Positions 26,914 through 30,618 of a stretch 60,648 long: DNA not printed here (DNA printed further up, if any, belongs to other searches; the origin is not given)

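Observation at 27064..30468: Orphan ~1130-aa lipoprotein with an unusual domain combination in an otherwise housekeeping region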

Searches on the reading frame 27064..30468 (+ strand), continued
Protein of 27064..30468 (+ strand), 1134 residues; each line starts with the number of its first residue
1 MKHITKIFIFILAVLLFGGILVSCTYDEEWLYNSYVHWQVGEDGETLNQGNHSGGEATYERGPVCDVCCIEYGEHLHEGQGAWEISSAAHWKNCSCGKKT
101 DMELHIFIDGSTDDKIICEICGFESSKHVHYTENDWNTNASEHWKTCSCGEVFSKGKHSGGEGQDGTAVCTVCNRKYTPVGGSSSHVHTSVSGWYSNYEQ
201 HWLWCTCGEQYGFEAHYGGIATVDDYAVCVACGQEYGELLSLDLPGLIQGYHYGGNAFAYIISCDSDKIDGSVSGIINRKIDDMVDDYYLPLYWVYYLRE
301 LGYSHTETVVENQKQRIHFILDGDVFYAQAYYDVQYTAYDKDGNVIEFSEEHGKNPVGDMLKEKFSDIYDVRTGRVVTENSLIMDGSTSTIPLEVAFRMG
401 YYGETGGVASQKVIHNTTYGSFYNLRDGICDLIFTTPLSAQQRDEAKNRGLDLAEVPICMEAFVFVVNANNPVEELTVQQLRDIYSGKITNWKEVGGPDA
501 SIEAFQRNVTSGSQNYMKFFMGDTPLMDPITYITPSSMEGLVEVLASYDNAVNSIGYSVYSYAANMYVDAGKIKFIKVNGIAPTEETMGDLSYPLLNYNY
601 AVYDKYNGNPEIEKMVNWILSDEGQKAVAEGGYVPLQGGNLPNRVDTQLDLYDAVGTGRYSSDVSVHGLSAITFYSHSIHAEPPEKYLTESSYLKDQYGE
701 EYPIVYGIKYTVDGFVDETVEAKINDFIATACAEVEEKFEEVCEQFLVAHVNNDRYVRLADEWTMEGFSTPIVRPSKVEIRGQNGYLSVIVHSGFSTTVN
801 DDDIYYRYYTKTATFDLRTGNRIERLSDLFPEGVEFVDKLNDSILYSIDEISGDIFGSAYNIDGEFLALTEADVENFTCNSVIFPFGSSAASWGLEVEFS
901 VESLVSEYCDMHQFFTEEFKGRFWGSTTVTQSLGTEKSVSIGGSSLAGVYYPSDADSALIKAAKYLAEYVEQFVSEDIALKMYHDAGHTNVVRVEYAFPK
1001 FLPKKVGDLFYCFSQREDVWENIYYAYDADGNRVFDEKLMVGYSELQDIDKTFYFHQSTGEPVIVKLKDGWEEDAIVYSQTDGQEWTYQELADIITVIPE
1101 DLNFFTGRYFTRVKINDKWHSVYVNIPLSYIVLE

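Call 8: search_solved_structures(query=window:27064-30465:+, max_evalue=1, show_alignments=2)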
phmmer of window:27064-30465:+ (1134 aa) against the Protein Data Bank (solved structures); distinct sequences matched with E-value up to 1: 20.
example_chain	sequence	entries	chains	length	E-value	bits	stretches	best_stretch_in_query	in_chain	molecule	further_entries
4q8r_A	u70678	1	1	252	2.9e-23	85.1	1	380-631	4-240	Phosphate ABC transporter, phosphate-binding protein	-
4gd5_A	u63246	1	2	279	4e-23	84.6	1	378-631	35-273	Phosphate ABC transporter, phosphate-binding protein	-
4exl_A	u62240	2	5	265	1.8e-16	62.5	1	437-637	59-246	Phosphate-binding protein pstS 1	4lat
9l8j_A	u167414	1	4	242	4.5e-16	61.2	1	381-629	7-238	Sll0540 protein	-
1twy_A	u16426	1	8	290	1e-14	56.8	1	419-634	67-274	ABC transporter, periplasmic substrate-binding protein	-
4n13_A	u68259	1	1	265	2.3e-14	55.6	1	420-635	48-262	Phosphate ABC transporter, periplasmic phosphate-binding protein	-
4jwo_A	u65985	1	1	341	4.9e-14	54.5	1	380-636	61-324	Phosphate binding protein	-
4ecf_A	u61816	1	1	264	1.9e-08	36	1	383-608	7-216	ABC-type phosphate transport system, periplasmic component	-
4pqj_A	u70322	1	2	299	2.4e-08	35.6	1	450-637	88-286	Phosphate binding protein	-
4omb_A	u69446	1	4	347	2.9e-08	35.3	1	450-638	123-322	Phosphate binding protein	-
4h1x_A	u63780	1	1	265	0.0001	23.6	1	439-495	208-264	Phosphate-binding protein pstS 2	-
7xg8_A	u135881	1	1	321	0.011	16.8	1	449-639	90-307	ABC transporter, substrate binding protein, phosphate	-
9q5f_A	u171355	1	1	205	0.037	15.1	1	253-359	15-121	Streptococcal hemagglutinin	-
9q5e_A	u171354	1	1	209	0.039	15.1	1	253-359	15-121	Streptococcal hemagglutinin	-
5jk4_A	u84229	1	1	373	0.04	15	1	447-521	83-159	Alkaline phosphatase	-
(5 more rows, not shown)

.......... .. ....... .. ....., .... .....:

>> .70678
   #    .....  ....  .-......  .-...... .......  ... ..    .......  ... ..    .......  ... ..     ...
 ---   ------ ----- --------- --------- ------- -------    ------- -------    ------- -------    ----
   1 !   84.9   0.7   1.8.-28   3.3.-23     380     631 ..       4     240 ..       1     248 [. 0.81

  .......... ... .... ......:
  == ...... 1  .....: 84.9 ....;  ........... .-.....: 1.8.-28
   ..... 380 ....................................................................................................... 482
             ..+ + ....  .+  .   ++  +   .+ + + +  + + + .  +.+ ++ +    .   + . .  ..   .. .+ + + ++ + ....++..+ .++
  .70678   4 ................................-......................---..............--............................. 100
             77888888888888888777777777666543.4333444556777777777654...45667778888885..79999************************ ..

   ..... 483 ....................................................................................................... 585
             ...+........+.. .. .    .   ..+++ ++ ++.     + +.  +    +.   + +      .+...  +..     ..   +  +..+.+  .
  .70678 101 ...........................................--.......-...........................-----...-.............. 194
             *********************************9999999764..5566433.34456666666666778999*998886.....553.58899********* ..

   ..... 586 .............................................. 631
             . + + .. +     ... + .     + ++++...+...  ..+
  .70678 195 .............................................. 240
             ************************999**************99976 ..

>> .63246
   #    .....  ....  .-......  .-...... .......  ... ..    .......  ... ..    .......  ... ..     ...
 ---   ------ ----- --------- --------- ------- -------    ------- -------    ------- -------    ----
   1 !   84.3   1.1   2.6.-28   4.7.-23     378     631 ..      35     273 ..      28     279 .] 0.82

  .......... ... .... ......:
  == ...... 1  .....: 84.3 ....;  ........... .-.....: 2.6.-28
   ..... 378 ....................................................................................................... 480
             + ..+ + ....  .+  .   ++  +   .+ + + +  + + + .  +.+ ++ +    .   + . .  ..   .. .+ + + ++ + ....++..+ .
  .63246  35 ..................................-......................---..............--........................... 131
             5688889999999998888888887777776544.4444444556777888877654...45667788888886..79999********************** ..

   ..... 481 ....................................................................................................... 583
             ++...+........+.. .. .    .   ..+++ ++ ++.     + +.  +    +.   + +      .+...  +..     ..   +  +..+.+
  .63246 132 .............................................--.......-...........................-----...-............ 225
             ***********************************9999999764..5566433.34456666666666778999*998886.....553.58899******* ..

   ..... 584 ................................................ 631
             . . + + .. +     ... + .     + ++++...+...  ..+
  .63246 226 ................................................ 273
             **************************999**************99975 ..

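Call 15: find_encoding_contigs(protein=P0003, flank=8000, max_places=3)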
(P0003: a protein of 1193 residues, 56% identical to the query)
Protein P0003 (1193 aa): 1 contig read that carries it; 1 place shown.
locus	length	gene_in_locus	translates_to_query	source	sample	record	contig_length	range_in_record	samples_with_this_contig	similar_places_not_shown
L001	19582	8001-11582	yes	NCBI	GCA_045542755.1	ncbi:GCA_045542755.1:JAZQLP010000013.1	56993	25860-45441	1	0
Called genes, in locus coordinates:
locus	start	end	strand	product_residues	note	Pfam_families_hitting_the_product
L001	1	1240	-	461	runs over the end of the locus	PF04055:Radical_SAM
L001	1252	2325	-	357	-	PF14607:GxDLY, PF14606:Lipase_GDSL_3, PF13472:Lipase_GDSL_2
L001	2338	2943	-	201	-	PF00753:Lactamase_B, PF23023:Anti-Pycsar_Apyc1 (faint)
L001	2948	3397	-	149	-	PF02580:Tyr_Deacylase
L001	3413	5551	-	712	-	PF13328:HD_4, PF01966:HD, PF04607:RelA_SpoT, PF02824:TGS, PF19296:RelA_AH, PF28438:RelA_RIS, PF13291:ACT_4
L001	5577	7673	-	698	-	PF01368:DHH, PF02272:DHHA1, PF17768:RecJ_OB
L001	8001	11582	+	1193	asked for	PF12849:PBP_like_2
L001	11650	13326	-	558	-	PF02878:PGM_PMM_I, PF02879:PGM_PMM_II, PF02880:PGM_PMM_III, PF00408:PGM_PMM_IV (weak)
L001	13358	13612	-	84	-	PF12637:TSCPD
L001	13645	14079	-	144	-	PF02590:SPOUT_MTase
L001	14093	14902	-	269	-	PF23023:Anti-Pycsar_Apyc1, PF00753:Lactamase_B, PF12706:Lactamase_B_2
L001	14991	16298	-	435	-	PF00275:EPSP_synthase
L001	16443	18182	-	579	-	PF01476:LysM (weak), PF07501:G5, PF01551:Peptidase_M23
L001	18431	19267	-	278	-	PF00590:TP_methylase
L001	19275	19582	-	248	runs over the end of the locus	PF05175:MTS (faint)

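Call 16: find_encoding_contigs(protein=P0004, flank=8000, max_places=3)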
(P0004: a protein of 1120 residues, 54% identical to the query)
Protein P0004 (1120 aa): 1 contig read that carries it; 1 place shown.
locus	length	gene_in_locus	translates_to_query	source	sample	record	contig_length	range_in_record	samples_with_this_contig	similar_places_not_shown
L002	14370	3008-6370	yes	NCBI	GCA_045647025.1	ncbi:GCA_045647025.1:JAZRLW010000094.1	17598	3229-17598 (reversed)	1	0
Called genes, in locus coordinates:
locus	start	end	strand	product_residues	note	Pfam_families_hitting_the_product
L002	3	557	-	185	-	?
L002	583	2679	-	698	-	PF01368:DHH, PF02272:DHHA1, PF17768:RecJ_OB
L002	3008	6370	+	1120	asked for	PF12849:PBP_like_2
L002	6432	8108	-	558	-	PF02878:PGM_PMM_I, PF02879:PGM_PMM_II, PF02880:PGM_PMM_III, PF00408:PGM_PMM_IV (weak)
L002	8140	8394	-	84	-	PF12637:TSCPD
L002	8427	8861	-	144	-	PF02590:SPOUT_MTase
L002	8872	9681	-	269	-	PF23023:Anti-Pycsar_Apyc1, PF25281:MBL_MAP1B (weak), PF00753:Lactamase_B, PF12706:Lactamase_B_2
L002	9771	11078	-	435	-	PF00275:EPSP_synthase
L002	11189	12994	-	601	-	PF01476:LysM (weak), PF07501:G5, PF01551:Peptidase_M23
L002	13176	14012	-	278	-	PF00590:TP_methylase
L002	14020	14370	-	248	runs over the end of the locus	PF05175:MTS (weak)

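Call 17: find_encoding_contigs(protein=P0002, flank=8000, max_places=3)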
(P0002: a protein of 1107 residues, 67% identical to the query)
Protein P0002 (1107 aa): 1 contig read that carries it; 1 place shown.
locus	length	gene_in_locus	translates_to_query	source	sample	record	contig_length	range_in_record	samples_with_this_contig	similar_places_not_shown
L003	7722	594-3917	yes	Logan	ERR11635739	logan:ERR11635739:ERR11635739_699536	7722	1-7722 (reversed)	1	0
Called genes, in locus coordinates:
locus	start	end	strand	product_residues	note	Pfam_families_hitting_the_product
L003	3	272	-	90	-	?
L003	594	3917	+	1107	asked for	PF12849:PBP_like_2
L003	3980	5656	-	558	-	PF02878:PGM_PMM_I, PF02879:PGM_PMM_II, PF02880:PGM_PMM_III, PF00408:PGM_PMM_IV (weak)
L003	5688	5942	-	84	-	PF12637:TSCPD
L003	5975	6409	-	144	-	PF02590:SPOUT_MTase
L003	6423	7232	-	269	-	PF23023:Anti-Pycsar_Apyc1, PF00753:Lactamase_B, PF12706:Lactamase_B_2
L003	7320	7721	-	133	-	?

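Call 18: find_encoding_contigs(protein=P0011, flank=7000, max_places=2)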
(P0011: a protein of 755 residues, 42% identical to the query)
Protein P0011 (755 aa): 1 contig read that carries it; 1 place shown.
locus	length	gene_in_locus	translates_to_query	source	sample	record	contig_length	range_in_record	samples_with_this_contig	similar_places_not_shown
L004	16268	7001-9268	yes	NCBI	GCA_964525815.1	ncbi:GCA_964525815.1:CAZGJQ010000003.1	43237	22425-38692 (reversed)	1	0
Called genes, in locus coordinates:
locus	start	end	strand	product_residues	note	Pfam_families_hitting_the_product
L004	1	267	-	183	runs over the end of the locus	PF05683:Fumerase_C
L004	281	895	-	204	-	PF05103:DivIVA (faint), PF04108:ATG17_like (faint)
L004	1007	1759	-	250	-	PF00106:adh_short, PF08659:KR (weak), PF13561:adh_short_C2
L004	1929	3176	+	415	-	PF01235:Na_Ala_symp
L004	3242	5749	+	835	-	PF00690:Cation_ATPase_N, PF00122:E1-E2_ATPase, PF00702:Hydrolase, PF13246:Cation_ATPase, PF00689:Cation_ATPase_C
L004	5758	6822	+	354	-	PF17996:CE2_N, PF00657:Lipase_GDSL, PF13472:Lipase_GDSL_2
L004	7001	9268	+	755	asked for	PF12849:PBP_like_2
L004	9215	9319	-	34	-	-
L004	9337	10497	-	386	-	PF00389:2-Hacid_dh, PF02826:2-Hacid_dh_C, PF03446:NAD_binding_2 (weak), PF01842:ACT (weak)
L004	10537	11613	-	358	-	PF00266:Aminotran_5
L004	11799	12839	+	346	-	PF01408:GFO_IDH_MocA, PF03447:NAD_binding_3 (weak), PF02894:GFO_IDH_MocA_C, PF22725:GFO_IDH_MocA_C3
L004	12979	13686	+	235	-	PF02706:Wzz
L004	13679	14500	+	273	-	-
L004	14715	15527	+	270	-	PF10086:YhfC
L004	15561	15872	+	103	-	PF01906:YbjQ_1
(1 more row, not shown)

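Call 19: find_encoding_contigs(protein=P0054, flank=7000, max_places=2)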
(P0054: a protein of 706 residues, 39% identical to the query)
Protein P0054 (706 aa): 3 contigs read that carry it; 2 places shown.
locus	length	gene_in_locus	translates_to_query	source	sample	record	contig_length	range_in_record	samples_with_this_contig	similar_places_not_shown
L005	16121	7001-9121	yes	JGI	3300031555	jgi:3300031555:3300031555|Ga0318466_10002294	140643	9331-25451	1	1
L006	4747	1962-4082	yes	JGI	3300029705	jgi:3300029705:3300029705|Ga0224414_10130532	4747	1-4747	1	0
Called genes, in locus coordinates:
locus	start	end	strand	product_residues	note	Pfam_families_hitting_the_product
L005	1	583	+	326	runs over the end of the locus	PF12849:PBP_like_2, PF13531:SBP_bac_11 (weak)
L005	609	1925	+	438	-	-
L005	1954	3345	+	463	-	-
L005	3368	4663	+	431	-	-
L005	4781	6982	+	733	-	PF12849:PBP_like_2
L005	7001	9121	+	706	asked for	PF12849:PBP_like_2, PF13531:SBP_bac_11 (weak)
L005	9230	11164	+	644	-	PF00330:Aconitase, PF00694:Aconitase_C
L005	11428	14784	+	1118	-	PF02687:FtsX (faint), PF12704:MacB_PCD (weak)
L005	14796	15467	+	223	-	PF02463:SMC_N (faint), PF00005:ABC_tran, PF13304:AAA_21 (faint)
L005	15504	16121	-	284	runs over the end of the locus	PF00528:BPD_transp_1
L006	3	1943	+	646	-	?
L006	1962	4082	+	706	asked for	PF12849:PBP_like_2, PF13531:SBP_bac_11 (weak)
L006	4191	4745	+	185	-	?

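Call 20: find_encoding_contigs(protein=P0007, flank=7000, max_places=2)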
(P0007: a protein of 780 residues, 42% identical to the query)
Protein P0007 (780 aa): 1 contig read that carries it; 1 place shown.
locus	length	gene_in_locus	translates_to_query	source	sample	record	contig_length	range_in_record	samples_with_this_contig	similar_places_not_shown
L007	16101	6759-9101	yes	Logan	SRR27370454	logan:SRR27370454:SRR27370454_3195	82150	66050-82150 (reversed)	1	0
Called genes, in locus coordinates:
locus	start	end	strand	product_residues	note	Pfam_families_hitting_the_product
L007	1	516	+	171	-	?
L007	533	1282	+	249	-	PF01416:PseudoU_synth_1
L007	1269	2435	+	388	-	PF18975:DUF5711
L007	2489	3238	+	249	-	PF02674:Colicin_V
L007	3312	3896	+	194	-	PF01066:CDP-OH_P_transf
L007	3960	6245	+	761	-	PF05621:TniB (weak), PF13191:AAA_16 (weak), PF00004:AAA, PF17871:AAA_lid_9, PF07724:AAA_2, PF00004:AAA, PF07728:AAA_5, PF10431:ClpB_D2-small, +5 more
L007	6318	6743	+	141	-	PF04657:DMT_YdcZ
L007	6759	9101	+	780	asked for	PF12849:PBP_like_2, PF13531:SBP_bac_11 (weak), PF01547:SBP_bac_1 (faint)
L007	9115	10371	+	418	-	PF06838:Met_gamma_lyase, PF01053:Cys_Met_Meta_PP (weak)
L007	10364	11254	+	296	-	PF02655:ATP-grasp_3, PF08443:RimK, PF02955:GSH-S_ATP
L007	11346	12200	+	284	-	PF00497:SBP_bac_3, PF12974:Phosphonate-bd (weak)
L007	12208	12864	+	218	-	PF00528:BPD_transp_1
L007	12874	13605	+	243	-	PF02463:SMC_N (weak), PF00005:ABC_tran, PF13304:AAA_21 (faint)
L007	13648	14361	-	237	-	PF12698:ABC2_membrane_3 (weak)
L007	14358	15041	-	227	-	PF24686:FLQE3_permease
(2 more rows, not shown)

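Call 46: search_protein_families(library=pfam, alignment_id=A4, max_evalue=0.1)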
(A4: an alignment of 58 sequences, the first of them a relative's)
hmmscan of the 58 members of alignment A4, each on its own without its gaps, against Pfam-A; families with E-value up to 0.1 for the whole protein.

A. member 1, P0001 (1134 aa): 2 families
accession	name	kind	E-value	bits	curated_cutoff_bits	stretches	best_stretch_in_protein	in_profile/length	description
PF12849.12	PBP_like_2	-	5.5e-26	92.4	27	1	423-623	52-267/267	PBP superfamily domain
PF01547.30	SBP_bac_1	-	0.012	16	26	1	559-626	225-307/307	Bacterial extracellular solute-binding protein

B. families by the number of members that match (of 58 scanned): 26 families (the first 25 are shown)
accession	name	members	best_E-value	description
PF12849.12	PBP_like_2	57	5e-32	PBP superfamily domain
PF13531.11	SBP_bac_11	24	2.4e-07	Bacterial extracellular solute-binding protein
PF12727.12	PBP_like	17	0.00019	PBP superfamily domain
PF01547.30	SBP_bac_1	6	1.4e-05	Bacterial extracellular solute-binding protein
PF13416.11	SBP_bac_8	2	5.5e-05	Bacterial extracellular solute-binding protein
PF21827.1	New_glue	2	0.009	New glue protein family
PF13800.11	Sigma_reg_N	2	0.01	Sigma factor regulator N-terminal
PF20251.4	Big_14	1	3.1e-17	Bacterial Ig-like domain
PF02095.21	Extensin_1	1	0.0028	Extensin-like protein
PF13739.11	PdaC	1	0.0041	Deacetylase PdaC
PF00497.25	SBP_bac_3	1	0.01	Bacterial extracellular solute-binding proteins, family 3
PF16800.11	Endopep_inhib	1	0.016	IseA DL-endopeptidase inhibitor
PF07386.16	DUF1499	1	0.02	Protein of unknown function (DUF1499)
PF20860.2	Dicers_N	1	0.021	Dicers, N-terminal domain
PF21547.3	TTI1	1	0.022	TELO2-interacting protein 1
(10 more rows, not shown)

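Call 55: find_related_loci(query=A1, collection=metagenome_contigs, flank=4000)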
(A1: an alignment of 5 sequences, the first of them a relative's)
Query A1 (1134 aa) in metagenome_contigs; peptide patterns used: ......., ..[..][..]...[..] (x = any residue, [..] = any of these).
600 stretches matched a pattern, but none encodes a relative of the query by tblastn (E <= 1e-3).

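Call 57: find_encoding_contigs(protein=P0005, flank=5000, max_places=3)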
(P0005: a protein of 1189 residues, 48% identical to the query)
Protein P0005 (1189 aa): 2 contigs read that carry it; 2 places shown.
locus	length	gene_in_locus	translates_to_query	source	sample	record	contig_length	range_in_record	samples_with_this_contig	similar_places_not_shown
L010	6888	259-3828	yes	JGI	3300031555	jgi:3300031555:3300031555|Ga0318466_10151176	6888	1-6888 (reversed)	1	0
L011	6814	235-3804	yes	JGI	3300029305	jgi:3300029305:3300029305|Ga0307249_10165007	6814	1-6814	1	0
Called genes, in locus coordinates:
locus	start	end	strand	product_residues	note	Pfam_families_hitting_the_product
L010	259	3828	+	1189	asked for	PF12849:PBP_like_2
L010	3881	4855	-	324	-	PF07501:G5 (weak), PF06725:3D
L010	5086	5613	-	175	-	PF02632:BioY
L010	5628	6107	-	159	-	-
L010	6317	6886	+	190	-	?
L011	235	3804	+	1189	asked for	PF12849:PBP_like_2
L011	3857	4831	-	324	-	PF07501:G5 (weak), PF06725:3D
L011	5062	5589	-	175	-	PF02632:BioY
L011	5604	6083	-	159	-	-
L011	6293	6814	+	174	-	?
